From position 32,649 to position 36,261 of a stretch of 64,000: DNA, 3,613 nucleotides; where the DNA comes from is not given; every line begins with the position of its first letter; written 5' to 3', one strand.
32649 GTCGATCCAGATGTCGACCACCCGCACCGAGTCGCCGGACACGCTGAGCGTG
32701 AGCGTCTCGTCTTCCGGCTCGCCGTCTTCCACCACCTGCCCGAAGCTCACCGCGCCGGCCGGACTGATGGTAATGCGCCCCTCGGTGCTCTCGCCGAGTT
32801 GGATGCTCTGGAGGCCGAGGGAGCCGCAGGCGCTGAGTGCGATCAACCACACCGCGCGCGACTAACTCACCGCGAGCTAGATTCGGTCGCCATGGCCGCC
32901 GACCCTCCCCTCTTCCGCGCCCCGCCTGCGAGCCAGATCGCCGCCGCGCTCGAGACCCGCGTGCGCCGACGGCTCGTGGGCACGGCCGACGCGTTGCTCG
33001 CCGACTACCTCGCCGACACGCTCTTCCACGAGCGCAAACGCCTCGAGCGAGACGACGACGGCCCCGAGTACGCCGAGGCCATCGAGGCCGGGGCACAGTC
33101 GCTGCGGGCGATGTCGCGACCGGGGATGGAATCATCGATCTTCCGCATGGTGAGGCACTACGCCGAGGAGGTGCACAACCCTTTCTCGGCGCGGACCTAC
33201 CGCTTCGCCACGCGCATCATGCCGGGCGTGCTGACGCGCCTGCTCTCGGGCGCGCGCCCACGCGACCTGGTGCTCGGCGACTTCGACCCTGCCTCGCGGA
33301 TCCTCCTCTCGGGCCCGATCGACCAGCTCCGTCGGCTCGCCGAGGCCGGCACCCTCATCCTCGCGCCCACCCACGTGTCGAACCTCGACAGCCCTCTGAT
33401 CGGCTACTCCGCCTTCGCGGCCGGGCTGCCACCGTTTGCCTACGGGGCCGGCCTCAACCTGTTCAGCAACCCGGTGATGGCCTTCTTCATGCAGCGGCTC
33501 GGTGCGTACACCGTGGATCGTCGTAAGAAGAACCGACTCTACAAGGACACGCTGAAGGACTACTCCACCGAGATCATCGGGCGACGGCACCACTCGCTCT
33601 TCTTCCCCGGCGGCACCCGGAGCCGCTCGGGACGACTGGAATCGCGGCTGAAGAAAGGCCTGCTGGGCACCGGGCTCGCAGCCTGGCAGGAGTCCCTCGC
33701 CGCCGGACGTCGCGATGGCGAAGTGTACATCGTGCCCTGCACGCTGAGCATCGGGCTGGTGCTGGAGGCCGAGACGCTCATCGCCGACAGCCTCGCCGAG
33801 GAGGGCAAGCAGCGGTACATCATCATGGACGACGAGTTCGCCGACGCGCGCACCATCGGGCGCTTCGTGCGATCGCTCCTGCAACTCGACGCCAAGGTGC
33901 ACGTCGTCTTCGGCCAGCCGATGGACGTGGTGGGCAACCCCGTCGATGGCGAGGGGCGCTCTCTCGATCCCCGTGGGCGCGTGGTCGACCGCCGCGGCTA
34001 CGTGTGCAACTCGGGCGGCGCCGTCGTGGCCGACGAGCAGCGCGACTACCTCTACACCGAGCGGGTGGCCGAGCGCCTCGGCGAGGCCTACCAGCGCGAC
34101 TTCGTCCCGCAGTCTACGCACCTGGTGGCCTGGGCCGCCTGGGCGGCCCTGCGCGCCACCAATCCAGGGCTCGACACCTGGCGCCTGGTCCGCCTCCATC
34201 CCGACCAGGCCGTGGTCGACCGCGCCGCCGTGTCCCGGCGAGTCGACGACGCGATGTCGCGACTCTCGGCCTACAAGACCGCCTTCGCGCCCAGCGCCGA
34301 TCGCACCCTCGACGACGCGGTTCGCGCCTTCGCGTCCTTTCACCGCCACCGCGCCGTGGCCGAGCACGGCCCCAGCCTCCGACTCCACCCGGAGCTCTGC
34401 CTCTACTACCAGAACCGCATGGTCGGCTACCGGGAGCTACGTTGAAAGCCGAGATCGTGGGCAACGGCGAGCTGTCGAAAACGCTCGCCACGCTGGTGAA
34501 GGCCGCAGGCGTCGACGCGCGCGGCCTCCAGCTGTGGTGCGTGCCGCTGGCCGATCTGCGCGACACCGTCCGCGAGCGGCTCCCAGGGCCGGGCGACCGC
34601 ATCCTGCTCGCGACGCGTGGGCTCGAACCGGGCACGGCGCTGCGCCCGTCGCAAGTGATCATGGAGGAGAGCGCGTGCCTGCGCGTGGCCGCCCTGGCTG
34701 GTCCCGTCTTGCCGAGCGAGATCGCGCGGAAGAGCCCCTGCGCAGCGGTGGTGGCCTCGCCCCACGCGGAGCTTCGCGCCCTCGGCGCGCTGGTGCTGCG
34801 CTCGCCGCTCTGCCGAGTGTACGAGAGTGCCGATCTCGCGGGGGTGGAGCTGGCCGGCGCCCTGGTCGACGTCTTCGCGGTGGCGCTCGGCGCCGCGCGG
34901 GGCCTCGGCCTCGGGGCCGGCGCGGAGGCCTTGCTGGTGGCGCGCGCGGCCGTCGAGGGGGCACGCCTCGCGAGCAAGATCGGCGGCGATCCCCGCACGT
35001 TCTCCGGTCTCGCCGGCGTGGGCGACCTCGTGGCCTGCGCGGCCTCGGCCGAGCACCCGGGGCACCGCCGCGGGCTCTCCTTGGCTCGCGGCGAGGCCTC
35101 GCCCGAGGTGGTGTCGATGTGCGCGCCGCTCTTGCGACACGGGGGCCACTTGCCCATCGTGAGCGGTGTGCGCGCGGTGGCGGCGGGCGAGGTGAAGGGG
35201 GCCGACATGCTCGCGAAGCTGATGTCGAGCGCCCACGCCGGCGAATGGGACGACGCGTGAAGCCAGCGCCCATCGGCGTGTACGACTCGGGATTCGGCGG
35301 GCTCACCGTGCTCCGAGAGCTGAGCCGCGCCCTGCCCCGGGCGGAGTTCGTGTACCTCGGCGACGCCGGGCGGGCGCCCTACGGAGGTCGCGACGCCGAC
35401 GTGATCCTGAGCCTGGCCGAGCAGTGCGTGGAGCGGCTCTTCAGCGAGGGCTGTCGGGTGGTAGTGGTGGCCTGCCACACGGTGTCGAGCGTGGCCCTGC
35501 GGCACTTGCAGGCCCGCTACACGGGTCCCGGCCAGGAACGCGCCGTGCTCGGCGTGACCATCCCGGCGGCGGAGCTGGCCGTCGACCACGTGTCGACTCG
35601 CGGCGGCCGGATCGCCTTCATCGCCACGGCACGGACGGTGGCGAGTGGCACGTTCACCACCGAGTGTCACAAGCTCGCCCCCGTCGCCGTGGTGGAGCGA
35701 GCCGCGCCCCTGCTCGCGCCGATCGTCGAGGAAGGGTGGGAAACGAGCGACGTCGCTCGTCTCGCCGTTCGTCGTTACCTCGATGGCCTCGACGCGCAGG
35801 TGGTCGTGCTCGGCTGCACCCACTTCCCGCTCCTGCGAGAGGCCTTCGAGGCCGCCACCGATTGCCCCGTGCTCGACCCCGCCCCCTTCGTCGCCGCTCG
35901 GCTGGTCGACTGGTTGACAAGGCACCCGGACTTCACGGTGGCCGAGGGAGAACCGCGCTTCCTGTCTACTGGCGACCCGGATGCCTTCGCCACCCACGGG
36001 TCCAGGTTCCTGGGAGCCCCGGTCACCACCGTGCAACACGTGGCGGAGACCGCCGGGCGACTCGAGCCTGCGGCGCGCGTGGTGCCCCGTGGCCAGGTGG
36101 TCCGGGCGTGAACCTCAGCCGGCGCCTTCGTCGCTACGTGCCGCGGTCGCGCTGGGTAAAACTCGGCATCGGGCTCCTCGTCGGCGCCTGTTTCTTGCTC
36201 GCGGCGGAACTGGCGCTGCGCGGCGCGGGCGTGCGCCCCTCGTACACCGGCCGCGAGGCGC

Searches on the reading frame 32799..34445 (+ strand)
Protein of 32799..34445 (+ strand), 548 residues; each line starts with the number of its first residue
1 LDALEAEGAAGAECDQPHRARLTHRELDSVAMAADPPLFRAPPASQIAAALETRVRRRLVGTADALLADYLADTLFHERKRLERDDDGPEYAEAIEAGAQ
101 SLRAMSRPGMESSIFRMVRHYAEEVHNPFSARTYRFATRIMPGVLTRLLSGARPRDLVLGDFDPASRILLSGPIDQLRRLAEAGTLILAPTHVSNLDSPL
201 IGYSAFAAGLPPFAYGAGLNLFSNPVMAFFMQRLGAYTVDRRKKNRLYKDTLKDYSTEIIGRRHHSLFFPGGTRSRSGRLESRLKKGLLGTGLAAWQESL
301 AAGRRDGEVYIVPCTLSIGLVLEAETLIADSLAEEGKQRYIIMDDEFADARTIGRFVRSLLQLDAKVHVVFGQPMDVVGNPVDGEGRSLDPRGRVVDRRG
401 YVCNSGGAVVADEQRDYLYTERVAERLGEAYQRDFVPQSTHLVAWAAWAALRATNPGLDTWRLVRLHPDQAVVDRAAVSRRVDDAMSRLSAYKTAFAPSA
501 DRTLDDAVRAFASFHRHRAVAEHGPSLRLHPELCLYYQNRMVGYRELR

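Call 39: search_protein_families(library=pfam, proteins=[window:32799-34445:+], max_evalue=0.00001)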
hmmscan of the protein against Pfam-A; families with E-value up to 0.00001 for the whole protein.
window:32799-34445:+ (548 aa): 1 family
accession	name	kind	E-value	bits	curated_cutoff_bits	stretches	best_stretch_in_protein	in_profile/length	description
PF01553.26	Acyltransferase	-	8.1e-16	58.5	23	1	178-316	8-131/132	Acyltransferase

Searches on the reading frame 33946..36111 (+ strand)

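Call 39: search_protein_families(library=pfam, proteins=[window:33946-36111:+], max_evalue=0.00001)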
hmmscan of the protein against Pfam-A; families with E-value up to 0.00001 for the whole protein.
window:33946-36111:+ (721 aa): 1 family
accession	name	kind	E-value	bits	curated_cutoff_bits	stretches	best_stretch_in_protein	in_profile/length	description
PF01177.27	Asp_Glu_race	-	1.8e-12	47.9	31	1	495-650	60-208/211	Asp/Glu/Hydantoin racemase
